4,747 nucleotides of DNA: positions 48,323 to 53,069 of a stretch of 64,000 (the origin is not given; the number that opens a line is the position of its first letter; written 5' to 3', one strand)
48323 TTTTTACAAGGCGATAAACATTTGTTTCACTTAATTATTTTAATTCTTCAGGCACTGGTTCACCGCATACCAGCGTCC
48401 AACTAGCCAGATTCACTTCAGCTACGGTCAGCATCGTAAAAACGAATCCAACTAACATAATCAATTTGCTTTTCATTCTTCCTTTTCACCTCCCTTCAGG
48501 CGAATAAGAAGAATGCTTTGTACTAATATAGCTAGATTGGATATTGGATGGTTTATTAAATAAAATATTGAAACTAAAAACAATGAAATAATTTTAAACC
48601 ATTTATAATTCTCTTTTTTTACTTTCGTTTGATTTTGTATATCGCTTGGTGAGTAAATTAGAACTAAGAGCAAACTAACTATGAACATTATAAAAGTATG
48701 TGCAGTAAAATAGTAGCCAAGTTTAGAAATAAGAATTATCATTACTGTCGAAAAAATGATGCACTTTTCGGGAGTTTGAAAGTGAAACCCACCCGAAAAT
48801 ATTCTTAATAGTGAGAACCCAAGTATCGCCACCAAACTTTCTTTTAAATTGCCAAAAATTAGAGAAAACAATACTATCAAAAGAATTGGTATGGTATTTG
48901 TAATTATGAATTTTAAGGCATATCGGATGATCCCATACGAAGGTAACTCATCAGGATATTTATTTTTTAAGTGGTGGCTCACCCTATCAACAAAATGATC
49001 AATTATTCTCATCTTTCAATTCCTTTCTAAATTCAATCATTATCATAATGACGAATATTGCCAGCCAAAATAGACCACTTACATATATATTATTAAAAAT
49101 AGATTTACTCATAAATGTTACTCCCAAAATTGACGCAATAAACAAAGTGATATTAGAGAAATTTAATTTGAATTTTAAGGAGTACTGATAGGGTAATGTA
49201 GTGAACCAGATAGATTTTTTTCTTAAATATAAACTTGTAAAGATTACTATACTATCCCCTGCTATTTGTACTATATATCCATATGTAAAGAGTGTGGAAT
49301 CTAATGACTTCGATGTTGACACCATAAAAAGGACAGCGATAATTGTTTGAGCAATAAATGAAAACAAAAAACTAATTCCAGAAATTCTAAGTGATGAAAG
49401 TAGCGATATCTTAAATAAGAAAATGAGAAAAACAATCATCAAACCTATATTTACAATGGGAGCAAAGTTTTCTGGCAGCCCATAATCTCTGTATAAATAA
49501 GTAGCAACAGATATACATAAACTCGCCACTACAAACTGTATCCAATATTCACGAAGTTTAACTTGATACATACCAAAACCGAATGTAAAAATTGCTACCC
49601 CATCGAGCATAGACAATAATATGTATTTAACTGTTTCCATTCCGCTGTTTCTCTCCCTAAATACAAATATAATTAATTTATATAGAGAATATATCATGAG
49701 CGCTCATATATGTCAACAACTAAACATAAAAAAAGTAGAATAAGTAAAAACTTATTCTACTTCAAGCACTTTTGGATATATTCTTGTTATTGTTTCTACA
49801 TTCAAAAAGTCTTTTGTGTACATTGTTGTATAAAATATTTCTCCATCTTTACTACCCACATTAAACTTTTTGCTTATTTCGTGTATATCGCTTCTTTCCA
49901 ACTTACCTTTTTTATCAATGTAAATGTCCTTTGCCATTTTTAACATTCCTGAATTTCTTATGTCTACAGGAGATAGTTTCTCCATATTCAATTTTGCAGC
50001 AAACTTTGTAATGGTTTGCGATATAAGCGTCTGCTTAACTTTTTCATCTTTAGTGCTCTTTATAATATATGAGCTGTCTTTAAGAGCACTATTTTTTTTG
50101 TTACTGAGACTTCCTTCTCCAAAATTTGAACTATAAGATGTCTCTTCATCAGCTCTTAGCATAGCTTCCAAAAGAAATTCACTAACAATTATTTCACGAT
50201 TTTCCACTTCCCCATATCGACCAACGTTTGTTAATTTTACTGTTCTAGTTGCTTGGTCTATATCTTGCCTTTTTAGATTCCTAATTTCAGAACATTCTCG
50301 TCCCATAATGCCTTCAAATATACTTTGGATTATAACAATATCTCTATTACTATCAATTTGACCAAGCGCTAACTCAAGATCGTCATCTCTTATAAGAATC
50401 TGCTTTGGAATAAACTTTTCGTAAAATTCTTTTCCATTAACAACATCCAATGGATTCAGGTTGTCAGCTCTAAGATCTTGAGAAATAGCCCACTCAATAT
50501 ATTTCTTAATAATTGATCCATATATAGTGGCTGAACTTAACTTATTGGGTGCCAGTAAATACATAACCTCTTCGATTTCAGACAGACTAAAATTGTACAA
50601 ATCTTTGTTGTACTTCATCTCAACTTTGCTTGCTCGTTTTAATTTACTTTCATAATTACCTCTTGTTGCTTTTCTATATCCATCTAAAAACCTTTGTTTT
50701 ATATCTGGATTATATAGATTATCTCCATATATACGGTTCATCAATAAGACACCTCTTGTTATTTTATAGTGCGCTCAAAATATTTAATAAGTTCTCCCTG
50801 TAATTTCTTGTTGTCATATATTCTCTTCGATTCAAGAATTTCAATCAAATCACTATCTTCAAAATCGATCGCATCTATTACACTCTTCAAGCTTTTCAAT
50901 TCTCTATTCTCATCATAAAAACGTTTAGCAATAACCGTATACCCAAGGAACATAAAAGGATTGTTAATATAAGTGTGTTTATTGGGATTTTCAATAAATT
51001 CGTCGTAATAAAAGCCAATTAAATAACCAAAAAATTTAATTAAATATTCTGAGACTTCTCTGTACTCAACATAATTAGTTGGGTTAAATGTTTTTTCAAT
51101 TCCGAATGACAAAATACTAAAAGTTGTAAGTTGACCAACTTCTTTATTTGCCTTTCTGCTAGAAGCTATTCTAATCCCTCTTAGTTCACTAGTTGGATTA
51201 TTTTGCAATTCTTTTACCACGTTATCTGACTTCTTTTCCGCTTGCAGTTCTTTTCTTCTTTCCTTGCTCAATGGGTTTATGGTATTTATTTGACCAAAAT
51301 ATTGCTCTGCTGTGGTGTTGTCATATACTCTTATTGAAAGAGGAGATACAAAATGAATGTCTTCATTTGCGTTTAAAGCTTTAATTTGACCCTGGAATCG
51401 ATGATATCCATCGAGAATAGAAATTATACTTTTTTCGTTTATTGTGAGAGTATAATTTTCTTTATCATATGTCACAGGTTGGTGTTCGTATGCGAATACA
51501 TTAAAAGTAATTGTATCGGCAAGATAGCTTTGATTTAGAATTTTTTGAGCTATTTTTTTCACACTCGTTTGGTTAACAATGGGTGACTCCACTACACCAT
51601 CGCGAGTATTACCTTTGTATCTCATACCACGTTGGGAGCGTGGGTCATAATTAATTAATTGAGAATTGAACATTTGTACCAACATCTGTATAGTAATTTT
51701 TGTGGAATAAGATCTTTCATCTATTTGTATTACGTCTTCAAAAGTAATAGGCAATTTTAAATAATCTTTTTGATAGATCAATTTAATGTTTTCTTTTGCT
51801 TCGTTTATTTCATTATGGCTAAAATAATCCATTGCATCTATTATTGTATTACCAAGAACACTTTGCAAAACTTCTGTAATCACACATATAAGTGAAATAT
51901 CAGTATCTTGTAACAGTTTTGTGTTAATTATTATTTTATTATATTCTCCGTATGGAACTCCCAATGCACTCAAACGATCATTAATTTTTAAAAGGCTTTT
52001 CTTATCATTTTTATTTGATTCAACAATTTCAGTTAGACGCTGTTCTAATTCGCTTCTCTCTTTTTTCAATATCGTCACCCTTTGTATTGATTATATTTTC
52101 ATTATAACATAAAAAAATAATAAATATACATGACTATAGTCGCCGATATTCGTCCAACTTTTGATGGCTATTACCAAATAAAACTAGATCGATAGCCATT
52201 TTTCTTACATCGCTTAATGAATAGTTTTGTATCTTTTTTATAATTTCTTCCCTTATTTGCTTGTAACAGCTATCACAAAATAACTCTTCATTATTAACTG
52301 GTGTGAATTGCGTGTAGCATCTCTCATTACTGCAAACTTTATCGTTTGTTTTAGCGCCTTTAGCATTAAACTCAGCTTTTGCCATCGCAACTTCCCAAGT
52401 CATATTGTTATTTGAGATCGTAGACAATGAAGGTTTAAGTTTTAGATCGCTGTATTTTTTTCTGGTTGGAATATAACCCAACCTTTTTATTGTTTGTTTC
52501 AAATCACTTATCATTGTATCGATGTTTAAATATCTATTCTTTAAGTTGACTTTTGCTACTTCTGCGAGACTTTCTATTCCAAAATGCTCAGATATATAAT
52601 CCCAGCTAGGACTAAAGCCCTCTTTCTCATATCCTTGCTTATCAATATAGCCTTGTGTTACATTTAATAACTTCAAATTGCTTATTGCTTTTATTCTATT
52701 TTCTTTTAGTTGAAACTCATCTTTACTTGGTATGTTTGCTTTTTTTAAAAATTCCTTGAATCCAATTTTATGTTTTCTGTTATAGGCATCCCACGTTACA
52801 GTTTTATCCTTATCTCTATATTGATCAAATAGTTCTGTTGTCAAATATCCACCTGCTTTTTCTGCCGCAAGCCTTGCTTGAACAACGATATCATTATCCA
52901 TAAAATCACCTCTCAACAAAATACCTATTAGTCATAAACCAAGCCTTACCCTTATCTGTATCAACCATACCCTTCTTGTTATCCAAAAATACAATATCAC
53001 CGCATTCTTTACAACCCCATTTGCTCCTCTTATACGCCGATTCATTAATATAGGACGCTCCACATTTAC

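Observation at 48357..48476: Unannotated 39-aa ORF with hallmarks of an AgrD/LamD autoinducing-peptide precursor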

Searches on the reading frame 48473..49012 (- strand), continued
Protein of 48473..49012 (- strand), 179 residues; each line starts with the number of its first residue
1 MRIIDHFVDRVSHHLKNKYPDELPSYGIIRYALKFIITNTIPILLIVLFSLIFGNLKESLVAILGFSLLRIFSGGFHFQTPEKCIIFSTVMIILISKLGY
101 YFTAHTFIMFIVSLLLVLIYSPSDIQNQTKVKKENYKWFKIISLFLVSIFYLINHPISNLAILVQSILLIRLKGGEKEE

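Call 98: find_related_loci(query=L001:4925-6280:-, collection=metagenome_contigs, flank=300)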
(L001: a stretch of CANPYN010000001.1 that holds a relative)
Query L001:4925-6280:- (451 aa) in metagenome_contigs; peptide patterns used: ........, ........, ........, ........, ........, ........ (x = any residue, [..] = any of these).
600 stretches matched a pattern (row limit reached: there are more); 97 encode a relative of the query (tblastn E <= 1e-3); the best 80 are kept; 80 distinct loci.
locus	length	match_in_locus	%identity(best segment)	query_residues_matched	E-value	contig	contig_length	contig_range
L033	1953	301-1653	66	1-450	0e+0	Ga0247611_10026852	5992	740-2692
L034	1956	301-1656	61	1-450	0e+0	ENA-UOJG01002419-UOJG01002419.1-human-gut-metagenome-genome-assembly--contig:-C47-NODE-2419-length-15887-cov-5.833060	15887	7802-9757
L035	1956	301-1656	61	1-450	0e+0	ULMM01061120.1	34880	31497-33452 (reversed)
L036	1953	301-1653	59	1-450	1e-178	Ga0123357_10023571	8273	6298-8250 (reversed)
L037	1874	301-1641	56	1-450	5e-174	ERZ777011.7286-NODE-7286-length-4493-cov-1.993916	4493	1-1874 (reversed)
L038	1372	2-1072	70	96-451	5e-171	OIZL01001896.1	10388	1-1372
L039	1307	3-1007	71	118-451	8e-174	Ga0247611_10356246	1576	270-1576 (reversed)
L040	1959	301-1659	56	1-450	2e-160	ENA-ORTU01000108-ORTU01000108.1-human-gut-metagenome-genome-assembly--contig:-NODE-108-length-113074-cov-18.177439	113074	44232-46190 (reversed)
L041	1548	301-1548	57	1-415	6e-165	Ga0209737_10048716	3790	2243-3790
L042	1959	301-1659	56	1-450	1e-159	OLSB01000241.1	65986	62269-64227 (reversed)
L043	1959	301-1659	55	1-450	1e-159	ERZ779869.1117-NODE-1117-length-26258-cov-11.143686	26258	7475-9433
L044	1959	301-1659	56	1-450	6e-159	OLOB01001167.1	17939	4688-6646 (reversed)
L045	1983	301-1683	55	1-450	1e-157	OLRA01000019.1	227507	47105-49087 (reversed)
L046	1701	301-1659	55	1-450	4e-167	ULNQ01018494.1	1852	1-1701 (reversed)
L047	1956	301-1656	51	1-450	4e-154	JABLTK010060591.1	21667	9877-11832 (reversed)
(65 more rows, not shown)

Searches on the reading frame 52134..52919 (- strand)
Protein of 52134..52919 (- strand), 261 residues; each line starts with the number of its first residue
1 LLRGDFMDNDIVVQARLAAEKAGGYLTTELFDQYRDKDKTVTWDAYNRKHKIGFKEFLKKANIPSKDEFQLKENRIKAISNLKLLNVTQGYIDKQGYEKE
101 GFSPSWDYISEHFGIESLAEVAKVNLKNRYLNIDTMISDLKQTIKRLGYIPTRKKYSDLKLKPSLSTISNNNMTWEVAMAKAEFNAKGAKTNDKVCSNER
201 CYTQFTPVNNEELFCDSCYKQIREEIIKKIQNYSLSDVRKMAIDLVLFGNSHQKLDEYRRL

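Call 32: search_protein_families(library=pfam, proteins=[window:52134-52919:-], max_evalue=0.001)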
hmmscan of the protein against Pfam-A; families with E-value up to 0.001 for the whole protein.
window:52134-52919:- (261 aa): 0 families

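Call 33: search_protein_families(library=phrogs, proteins=[window:52134-52919:-], max_evalue=0.001)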
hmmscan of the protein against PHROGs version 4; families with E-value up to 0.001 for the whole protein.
window:52134-52919:- (261 aa): 0 families

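Call 73: search_protein_families(library=ncbifam, proteins=[window:52134-52919:-], max_evalue=0.01)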
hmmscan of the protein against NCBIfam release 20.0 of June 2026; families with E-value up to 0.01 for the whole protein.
window:52134-52919:- (261 aa): 0 families

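Call 93: search_protein_families(library=pfam, proteins=[window:52134-52919:-], max_evalue=0.01)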
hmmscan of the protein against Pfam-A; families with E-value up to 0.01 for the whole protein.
window:52134-52919:- (261 aa): 1 family
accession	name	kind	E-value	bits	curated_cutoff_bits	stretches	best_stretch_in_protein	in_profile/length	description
PF18780.6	HNH_repeat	-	0.0073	17.1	26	0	135-184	5-53/54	Homing endonuclease associated repeat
